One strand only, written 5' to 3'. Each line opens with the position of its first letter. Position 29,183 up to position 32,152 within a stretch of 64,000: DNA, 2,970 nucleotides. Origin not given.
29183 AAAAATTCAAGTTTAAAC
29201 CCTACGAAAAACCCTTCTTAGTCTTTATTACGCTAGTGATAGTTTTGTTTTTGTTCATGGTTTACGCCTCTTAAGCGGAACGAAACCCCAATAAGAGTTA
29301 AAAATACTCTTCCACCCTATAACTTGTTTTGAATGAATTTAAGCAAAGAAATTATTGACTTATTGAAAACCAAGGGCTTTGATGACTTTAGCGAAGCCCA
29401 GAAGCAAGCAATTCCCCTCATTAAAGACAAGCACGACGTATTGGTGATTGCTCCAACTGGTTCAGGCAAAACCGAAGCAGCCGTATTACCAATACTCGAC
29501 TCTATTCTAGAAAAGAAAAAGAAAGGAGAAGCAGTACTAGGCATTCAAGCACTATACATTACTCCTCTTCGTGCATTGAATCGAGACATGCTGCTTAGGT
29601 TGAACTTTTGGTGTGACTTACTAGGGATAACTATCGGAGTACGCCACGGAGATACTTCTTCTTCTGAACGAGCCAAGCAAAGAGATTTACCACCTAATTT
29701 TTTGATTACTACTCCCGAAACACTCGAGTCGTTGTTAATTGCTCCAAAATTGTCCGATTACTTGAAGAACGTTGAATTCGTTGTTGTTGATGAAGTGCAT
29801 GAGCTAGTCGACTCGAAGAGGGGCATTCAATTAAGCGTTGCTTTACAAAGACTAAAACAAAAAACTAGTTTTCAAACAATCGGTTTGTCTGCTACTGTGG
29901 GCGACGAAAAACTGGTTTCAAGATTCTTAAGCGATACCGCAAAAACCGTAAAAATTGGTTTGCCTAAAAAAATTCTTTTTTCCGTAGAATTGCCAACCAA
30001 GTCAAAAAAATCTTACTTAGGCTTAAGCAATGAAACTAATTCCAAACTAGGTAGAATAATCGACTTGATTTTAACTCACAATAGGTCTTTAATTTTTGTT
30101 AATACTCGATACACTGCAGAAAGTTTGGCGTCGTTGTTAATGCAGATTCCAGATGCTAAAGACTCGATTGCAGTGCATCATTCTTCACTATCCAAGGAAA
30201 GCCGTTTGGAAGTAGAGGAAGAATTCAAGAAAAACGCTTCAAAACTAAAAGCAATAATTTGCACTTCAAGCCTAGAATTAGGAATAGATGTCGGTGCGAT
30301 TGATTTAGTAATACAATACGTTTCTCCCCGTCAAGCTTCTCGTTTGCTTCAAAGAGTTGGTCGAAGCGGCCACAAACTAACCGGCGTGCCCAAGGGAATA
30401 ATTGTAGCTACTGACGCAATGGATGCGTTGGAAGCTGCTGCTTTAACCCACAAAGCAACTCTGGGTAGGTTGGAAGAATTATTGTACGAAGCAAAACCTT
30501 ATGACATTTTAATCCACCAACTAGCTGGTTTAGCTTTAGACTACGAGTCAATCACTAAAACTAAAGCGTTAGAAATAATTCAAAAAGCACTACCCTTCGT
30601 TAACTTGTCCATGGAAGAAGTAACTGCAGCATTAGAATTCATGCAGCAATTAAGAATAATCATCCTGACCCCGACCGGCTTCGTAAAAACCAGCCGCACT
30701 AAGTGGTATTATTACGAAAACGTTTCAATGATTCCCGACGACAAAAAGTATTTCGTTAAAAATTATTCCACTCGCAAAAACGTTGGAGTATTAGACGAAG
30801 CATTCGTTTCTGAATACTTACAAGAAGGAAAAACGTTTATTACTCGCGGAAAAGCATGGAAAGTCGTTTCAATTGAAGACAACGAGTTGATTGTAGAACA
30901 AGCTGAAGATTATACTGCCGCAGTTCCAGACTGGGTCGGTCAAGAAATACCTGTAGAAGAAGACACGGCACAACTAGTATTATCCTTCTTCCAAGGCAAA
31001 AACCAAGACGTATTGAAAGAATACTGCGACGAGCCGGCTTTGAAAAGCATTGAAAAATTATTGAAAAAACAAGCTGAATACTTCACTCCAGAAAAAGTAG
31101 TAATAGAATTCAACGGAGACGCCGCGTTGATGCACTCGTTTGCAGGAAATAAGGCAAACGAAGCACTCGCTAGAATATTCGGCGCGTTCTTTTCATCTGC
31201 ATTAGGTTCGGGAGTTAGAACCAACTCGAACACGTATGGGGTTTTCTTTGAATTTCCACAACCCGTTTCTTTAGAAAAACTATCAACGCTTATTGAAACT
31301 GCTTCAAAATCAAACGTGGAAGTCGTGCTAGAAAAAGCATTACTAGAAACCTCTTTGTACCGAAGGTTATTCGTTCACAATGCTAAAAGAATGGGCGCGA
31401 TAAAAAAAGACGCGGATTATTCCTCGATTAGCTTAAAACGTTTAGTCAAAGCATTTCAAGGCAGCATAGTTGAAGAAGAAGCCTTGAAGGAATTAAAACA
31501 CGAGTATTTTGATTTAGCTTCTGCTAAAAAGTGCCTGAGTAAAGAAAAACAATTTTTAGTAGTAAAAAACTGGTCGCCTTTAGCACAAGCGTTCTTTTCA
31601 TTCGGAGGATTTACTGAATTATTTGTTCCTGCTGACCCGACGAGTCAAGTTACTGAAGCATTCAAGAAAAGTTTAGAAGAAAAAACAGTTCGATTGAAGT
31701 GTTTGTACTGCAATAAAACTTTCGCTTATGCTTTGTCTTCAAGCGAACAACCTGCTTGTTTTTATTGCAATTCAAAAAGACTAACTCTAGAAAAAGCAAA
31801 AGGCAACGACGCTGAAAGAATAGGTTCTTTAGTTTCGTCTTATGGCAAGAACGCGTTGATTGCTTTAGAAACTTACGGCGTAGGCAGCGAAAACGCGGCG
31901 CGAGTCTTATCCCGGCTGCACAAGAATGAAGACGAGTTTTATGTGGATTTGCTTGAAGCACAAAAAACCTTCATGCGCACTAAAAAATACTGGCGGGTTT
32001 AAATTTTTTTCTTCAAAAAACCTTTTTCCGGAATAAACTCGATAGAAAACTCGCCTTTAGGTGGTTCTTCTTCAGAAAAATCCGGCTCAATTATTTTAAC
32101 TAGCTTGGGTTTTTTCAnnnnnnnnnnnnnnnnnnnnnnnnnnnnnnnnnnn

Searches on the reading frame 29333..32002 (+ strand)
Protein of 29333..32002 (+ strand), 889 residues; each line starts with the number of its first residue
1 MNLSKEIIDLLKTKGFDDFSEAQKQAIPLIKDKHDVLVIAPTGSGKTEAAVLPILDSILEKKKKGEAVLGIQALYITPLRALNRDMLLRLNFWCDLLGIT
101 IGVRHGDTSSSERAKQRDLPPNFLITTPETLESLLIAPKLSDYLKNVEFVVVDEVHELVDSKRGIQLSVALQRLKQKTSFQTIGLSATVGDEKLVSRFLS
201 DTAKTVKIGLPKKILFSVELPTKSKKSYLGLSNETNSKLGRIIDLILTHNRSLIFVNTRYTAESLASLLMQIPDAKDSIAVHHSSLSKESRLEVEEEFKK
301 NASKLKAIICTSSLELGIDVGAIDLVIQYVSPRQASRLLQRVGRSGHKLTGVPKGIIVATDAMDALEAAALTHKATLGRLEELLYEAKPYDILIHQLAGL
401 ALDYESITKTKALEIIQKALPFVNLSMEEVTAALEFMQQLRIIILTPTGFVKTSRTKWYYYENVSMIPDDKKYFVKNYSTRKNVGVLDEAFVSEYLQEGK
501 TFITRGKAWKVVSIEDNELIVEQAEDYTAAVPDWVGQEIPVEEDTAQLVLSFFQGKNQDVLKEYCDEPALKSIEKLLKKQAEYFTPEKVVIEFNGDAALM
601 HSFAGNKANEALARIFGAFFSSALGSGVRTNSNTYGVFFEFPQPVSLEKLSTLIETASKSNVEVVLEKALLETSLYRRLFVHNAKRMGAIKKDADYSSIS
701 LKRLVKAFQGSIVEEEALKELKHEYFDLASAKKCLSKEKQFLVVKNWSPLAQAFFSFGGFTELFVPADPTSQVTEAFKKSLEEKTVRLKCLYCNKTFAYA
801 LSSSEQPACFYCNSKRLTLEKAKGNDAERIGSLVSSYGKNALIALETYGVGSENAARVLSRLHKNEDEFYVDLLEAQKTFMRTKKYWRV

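Call 27: search_protein_families(library=pfam, proteins=[window:29333-32002:+], max_evalue=0.001)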
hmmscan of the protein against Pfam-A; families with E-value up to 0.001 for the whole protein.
window:29333-32002:+ (889 aa): 6 families
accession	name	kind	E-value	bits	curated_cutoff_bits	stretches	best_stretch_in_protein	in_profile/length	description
PF00270.35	DEAD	-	1.3e-37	129.5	26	1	21-190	2-161/167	DEAD/DEAH box helicase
PF08494.16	DEAD_assoc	-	1.9e-23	83.7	23.5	1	586-740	4-174/191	DEAD/H associated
PF00271.37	Helicase_C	-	2.2e-19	70.1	23.5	1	238-346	2-107/110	Helicase conserved C-terminal domain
PF19306.5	WH_Lhr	-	7.7e-15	55.1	27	1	378-528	6-165/168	Large helicase-related protein, winged helix domain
PF04851.21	ResIII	-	1.7e-08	35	22.5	1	21-189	6-162/164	Type III restriction enzyme, res subunit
PF22590.2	Cas3-like_C_2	-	3.4e-06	27.7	27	1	250-345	3-101/106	CRISPR-associated nuclease/helicase Cas3, C-terminal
